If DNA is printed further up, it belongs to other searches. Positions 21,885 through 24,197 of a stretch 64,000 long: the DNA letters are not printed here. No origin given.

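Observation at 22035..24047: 670-aa orphan protein at the centre of the methyltransferase/flippase block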

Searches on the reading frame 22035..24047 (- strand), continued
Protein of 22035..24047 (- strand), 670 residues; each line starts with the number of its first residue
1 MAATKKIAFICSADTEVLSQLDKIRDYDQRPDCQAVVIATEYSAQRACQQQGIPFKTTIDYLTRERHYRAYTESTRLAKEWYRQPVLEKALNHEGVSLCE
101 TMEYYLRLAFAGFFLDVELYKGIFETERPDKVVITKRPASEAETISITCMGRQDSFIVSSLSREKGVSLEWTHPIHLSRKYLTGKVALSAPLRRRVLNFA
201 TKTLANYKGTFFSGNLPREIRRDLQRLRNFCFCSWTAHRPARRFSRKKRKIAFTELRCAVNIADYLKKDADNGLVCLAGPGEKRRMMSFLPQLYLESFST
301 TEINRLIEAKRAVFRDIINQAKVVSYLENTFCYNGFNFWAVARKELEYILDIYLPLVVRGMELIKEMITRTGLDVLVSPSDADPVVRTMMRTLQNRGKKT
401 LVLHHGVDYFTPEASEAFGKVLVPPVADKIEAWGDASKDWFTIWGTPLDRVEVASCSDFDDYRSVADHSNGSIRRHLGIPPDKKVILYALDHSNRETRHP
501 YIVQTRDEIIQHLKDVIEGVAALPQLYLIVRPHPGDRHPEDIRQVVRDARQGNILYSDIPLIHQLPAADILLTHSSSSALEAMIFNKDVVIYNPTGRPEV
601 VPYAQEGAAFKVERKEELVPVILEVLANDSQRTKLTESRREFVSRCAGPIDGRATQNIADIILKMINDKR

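Call 42: find_encoding_contigs(protein=P0011, flank=8000, max_places=1)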
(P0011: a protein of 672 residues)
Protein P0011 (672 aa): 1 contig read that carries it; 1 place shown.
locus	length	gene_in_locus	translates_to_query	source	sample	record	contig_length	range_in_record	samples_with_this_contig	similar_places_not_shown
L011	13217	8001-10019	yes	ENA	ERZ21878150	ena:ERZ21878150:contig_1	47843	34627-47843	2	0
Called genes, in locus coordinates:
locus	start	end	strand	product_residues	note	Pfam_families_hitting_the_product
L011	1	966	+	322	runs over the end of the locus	PF01637:ATPase_2, PF03008:DUF234 (faint)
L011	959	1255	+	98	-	PF03008:DUF234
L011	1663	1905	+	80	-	PF02310:B12-binding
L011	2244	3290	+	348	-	PF04055:Radical_SAM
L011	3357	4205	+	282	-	PF03102:NeuB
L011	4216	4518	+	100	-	-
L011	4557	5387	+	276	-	PF13489:Methyltransf_23, PF13847:Methyltransf_31, PF08241:Methyltransf_11, PF08242:Methyltransf_12, PF13649:Methyltransf_25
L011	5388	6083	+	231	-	PF02348:CTP_transf_3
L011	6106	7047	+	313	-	PF04055:Radical_SAM, PF13186:SPASM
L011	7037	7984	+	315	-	PF08003:Methyltransf_9, PF13489:Methyltransf_23, PF08241:Methyltransf_11, PF08242:Methyltransf_12, PF13649:Methyltransf_25, PF13847:Methyltransf_31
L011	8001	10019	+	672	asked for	-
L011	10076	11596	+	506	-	PF01943:Polysacc_synt, PF13440:Polysacc_synt_3 (weak)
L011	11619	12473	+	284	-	PF01066:CDP-OH_P_transf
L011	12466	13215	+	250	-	?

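Call 46: predict_structure(alignment_id=A2)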
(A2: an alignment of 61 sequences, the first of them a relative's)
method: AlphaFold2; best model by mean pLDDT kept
length: 670 residues; sequences in the alignment: 61
mean_pLDDT: 89.9   pTM: 0.88
mean pLDDT of the five models: 89.9, 88.4, 88.2, 88.2, 87.8
residues with pLDDT >= 90: 523; 70-90: 68; 50-70: 54; < 50: 25
segments of 3 or more residues with pLDDT < 50: 147-150, 180-190, 206-214
pLDDT, mean of each block of 10 residues (from residue 1): 90 94 97 97 96 98 95 95 96 96 91 95 98 87 56 86 98 73 44 59 51 59 68 70 96 93 97 95 75 94 98 95 96 94 91 94 98 97 94 96 91 89 93 97 96 96 88 95 97 74 93 97 97 91 95 95 96 96 97 94 96 97 96 95 96 97 87
secondary structure, 60 per line:
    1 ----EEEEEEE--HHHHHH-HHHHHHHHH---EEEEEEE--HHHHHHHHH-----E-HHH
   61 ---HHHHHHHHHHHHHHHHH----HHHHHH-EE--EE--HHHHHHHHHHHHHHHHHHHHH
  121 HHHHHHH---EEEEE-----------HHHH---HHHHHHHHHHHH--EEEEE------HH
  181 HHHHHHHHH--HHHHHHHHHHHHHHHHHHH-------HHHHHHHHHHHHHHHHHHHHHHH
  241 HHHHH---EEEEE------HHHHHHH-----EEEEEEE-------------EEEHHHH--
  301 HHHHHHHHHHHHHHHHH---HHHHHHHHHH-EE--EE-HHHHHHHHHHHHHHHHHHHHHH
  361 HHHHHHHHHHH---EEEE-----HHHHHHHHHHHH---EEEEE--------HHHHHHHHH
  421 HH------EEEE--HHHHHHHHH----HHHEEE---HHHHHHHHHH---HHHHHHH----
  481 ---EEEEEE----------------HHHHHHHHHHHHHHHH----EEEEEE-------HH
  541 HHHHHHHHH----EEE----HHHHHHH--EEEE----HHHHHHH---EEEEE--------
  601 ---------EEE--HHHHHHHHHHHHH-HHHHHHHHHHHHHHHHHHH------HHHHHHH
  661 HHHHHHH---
elements in order: E5-11 H14-19 H21-29 E33-39 H42-50 H64-80 H85-90 H100-127 E131-135 H147-150 H154-165 E168-172 H179-189 H192-210 H218-245 E249-253 H260-266 E272-278 E292-294 H295-298 H301-317 H321-330 H339-371 E375-378 H384-395 E399-403 H412-422 E429-432 H435-443 E451-453 H457-466 H470-476 E484-489 H506-521 E526-531 H539-549 E554-556 H561-567 E570-573 H578-584 E588-592 E610-612 H615-627 H629-647 H654-667

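Call 48: fold_search(model_id=the predicted structure, library=pdb)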
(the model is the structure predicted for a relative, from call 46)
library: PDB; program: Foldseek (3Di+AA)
matches with E <= 10: 1371; with E <= 0.001: 232
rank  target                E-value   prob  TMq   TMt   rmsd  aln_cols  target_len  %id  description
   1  1f6d_B                5.9e-11  1.00  0.39  0.65  11.2       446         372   12  THE STRUCTURE OF UDP-N-ACETYLGLUCOSAMINE 2-EPIMERASE FROM E. COLI. (released 2000-12-13)
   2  1f6d_C                9.6e-11  1.00  0.38  0.65  11.6       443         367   13  THE STRUCTURE OF UDP-N-ACETYLGLUCOSAMINE 2-EPIMERASE FROM E. COLI. (released 2000-12-13)
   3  3dzc_A                1.7e-10  1.00  0.37  0.62  11.6       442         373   13  2.35 Angstrom resolution structure of WecB (VC0917), a UDP-N-acetylglucosamine 2-epimerase from Vibrio cholerae. (released 2008-08-12)
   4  3beo_A                2.1e-10  1.00  0.39  0.66  11.5       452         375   12  A Structural Basis for the allosteric regulation of non-hydrolyzing UDP-GlcNAc 2-epimerases (released 2008-02-19)
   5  1f6d_D                2.2e-10  1.00  0.40  0.66   6.2       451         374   13  THE STRUCTURE OF UDP-N-ACETYLGLUCOSAMINE 2-EPIMERASE FROM E. COLI. (released 2000-12-13)
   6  1f6d_A                4.8e-10  1.00  0.39  0.65  11.4       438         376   13  THE STRUCTURE OF UDP-N-ACETYLGLUCOSAMINE 2-EPIMERASE FROM E. COLI. (released 2000-12-13)
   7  7vz6_B                6.2e-10  1.00  0.39  0.67   6.4       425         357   14  The crystal structure of Non-hydrolyzing UDPGlcNAc 2-epimerase in complex with UDP-glucose (released 2022-11-16)
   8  5dld                  6.5e-10  1.00  0.40  0.65   8.1       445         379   13  Crystal Structure of a UDP-N-acetylglucosamine 2-epimerase from Burkholderia vietnamiensis complexed with UDP-GlcNAc and (released 2015-09-30)
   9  4xsu_A                6.5e-10  1.00  0.35  0.57   9.2       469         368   13  Crystal structure of Anabaena Alr3699/HepE in complex with UDP and glucose (released 2016-01-13)
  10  7vz6_H                7.9e-10  1.00  0.39  0.65  11.1       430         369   14  The crystal structure of Non-hydrolyzing UDPGlcNAc 2-epimerase in complex with UDP-glucose (released 2022-11-16)
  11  8sxw_A                7.9e-10  1.00  0.38  0.65   9.1       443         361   13  X-ray crystal structure of UDP- 2,3-diacetamido-2,3-dideoxy-glucuronic acid-2-epimerase from Thermus thermophilus stra (released 2023-09-13)
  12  3ot5_D                8.3e-10  1.00  0.39  0.65  11.0       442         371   14  2.2 Angstrom Resolution Crystal Structure of putative UDP-N-acetylglucosamine 2-epimerase from Listeria monocytogenes (released 2010-09-22)
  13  3ot5_C                9.2e-10  1.00  0.39  0.64  11.5       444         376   15  2.2 Angstrom Resolution Crystal Structure of putative UDP-N-acetylglucosamine 2-epimerase from Listeria monocytogenes (released 2010-09-22)
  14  1o6c_B                9.6e-10  1.00  0.38  0.63  11.4       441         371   13  Crystal structure of UDP-N-acetylglucosamine 2-epimerase (released 2003-11-25)
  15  3l7k_B                9.6e-10  1.00  0.38  0.57  10.4       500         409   14  Structure of the Wall Teichoic Acid Polymerase TagF, H444N + CDPG (15 minute soak) (released 2010-04-28)
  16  3l7j_B                1.0e-09  1.00  0.38  0.58  10.2       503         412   14  Structure of the Wall Teichoic Acid Polymerase TagF, H444N variant (released 2010-04-28)
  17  3l7i_D                1.0e-09  1.00  0.38  0.59   9.3       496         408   14  Structure of the Wall Teichoic Acid Polymerase TagF (released 2010-04-28)
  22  3l7j_C                1.4e-09  1.00  0.38  0.57  10.8       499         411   14  Structure of the Wall Teichoic Acid Polymerase TagF, H444N variant (released 2010-04-28)
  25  3l7k_D                1.8e-09  1.00  0.37  0.59   9.3       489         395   13  Structure of the Wall Teichoic Acid Polymerase TagF, H444N + CDPG (15 minute soak) (released 2010-04-28)
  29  3l7j_D                2.5e-09  1.00  0.38  0.57   9.3       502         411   13  Structure of the Wall Teichoic Acid Polymerase TagF, H444N variant (released 2010-04-28)
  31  3l7i_A                2.8e-09  1.00  0.38  0.57  10.4       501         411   14  Structure of the Wall Teichoic Acid Polymerase TagF (released 2010-04-28)
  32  3l7j_A                3.0e-09  1.00  0.38  0.58   9.4       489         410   14  Structure of the Wall Teichoic Acid Polymerase TagF, H444N variant (released 2010-04-28)
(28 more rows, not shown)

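Call 53: find_related_loci(query=A1, collection=genome_contigs, flank=10000)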
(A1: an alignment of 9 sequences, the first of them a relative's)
Query A1 (670 aa) in genome_contigs; peptide patterns used: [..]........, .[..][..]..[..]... (x = any residue, [..] = any of these).
19 stretches matched a pattern; 1 encode a relative of the query (tblastn E <= 1e-3); 1 distinct loci.
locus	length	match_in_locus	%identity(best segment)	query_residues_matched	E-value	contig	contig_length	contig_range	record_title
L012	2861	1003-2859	62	1-617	0e+0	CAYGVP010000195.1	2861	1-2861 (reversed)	MAG TPA_asm: uncultured Dehalococcoidaceae bacterium isolate ERP119294_co1_343 genome assembly, contig: NODE_68775_lengt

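Call 54: find_encoding_contigs(protein=P0025, flank=8000, max_places=1)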
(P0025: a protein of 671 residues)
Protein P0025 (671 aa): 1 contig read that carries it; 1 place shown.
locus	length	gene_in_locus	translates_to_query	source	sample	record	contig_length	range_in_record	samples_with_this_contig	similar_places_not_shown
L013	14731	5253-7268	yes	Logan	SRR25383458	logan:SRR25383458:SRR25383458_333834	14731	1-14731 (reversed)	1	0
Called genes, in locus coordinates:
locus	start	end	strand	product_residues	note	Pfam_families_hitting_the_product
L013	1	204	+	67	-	?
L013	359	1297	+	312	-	PF10096:DUF2334 (weak)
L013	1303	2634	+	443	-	PF13649:Methyltransf_25, PF13847:Methyltransf_31, PF08241:Methyltransf_11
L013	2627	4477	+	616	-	-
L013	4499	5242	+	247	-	PF13489:Methyltransf_23, PF02353:CMAS (weak), PF13847:Methyltransf_31, PF08241:Methyltransf_11, PF08242:Methyltransf_12, PF13649:Methyltransf_25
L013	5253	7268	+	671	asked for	PF20471:DUF6716 (faint), PF02350:Epimerase_2, PF05159:Capsule_synth (faint), PF04464:Glyphos_transf, PF00534:Glycos_transf_1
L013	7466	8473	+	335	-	PF01041:DegT_DnrJ_EryC1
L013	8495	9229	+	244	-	PF02348:CTP_transf_3 (weak)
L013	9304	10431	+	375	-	PF04055:Radical_SAM, PF13186:SPASM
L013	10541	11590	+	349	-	PF03102:NeuB, PF08666:SAF (weak)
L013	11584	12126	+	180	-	PF00702:Hydrolase (weak), PF08282:Hydrolase_3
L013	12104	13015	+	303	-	PF08003:Methyltransf_9, PF13489:Methyltransf_23, PF07021:MetW, PF13847:Methyltransf_31, PF08241:Methyltransf_11, PF08242:Methyltransf_12, PF13649:Methyltransf_25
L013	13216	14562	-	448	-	PF01943:Polysacc_synt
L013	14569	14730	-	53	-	?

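Call 55: find_encoding_contigs(protein=P0018, flank=8000, max_places=1)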
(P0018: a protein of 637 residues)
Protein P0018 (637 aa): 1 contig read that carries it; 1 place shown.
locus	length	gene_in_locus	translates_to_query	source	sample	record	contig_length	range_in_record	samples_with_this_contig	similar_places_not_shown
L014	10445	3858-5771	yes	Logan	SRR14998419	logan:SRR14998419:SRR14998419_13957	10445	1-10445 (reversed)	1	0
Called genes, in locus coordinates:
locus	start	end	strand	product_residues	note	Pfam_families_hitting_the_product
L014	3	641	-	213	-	?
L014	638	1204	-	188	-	PF02775:TPP_enzyme_C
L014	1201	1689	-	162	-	PF02776:TPP_enzyme_N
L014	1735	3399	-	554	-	PF13714:PEP_mutase, PF00463:ICL (weak)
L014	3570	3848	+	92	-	-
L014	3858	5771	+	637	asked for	PF02350:Epimerase_2, PF04464:Glyphos_transf (faint), PF05159:Capsule_synth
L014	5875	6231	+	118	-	PF01370:Epimerase, PF02719:Polysacc_synt_2, PF04321:RmlD_sub_bind (weak), PF01073:3Beta_HSD, PF13460:NAD_binding_10 (weak), PF16363:GDP_Man_Dehyd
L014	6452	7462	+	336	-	PF00288:GHMP_kinases_N, PF08544:GHMP_kinases_C (weak)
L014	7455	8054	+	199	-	PF13580:SIS_2, PF01380:SIS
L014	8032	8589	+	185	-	PF08645:PNK3P, PF13344:Hydrolase_6 (faint), PF13419:HAD_2 (faint), PF00702:Hydrolase (weak), PF13242:Hydrolase_like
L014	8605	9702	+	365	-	PF00266:Aminotran_5 (faint), PF01041:DegT_DnrJ_EryC1, PF00155:Aminotran_1_2, PF01053:Cys_Met_Meta_PP, PF01212:Beta_elim_lyase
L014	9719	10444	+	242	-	?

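Call 56: find_encoding_contigs(protein=P0017, flank=8000, max_places=1)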
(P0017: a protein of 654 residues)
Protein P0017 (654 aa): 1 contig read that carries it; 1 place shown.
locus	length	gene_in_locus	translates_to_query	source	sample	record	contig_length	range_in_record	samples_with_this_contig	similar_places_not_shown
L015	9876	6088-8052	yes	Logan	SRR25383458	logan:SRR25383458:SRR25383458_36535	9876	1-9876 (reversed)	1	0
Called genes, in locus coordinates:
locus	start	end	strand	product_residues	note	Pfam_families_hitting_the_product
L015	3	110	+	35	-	?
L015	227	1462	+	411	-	PF13439:Glyco_transf_4, PF13579:Glyco_trans_4_4, PF00534:Glycos_transf_1, PF13692:Glyco_trans_1_4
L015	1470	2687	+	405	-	PF00534:Glycos_transf_1, PF13692:Glyco_trans_1_4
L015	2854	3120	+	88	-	PF08241:Methyltransf_11, PF13649:Methyltransf_25 (weak)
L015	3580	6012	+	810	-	-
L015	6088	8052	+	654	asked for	PF02350:Epimerase_2, PF04464:Glyphos_transf, PF05159:Capsule_synth (weak), PF00534:Glycos_transf_1, PF13692:Glyco_trans_1_4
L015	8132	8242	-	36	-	-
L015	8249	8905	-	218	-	PF13489:Methyltransf_23 (weak), PF13847:Methyltransf_31, PF08241:Methyltransf_11, PF08242:Methyltransf_12, PF13649:Methyltransf_25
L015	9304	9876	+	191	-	?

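Call 57: find_homologous_proteins(query=A2, max_evalue=1e-10)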
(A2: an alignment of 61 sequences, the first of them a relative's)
Query A2 (61 sequences) (670 aa, profile of the alignment): 8 proteins with E <= 1e-10 among 8000 candidates.
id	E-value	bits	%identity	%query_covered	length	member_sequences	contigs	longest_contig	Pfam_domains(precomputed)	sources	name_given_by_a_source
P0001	1.7e-174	600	100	100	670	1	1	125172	PF00534.27,PF04464.21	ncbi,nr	ncbi:MAG TPA: hypothetical protein G4O18_04595 [Dehalococcoidia bacterium]|nr:hypothetical protein [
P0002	4.4e-166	572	81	100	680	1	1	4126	PF00534.27,PF02350.26,PF04464.21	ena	-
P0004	8.9e-165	568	61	100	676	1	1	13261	PF04464.21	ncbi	ncbi:CDP-glycerol glycerophosphotransferase family protein [Chloroflexota bacterium]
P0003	2.2e-164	567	66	100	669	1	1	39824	PF02350.26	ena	-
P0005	4.8e-162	559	57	99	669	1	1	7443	PF00534.27,PF02350.26,PF04464.21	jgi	jgi:CDP-glycerol glycerophosphotransferase (TagB/SpsB family)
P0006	1.1e-161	558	55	100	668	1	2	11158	PF04464.21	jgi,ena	-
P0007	7.1e-154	532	51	100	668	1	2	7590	-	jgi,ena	-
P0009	1.9e-96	342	60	70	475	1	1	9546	-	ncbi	-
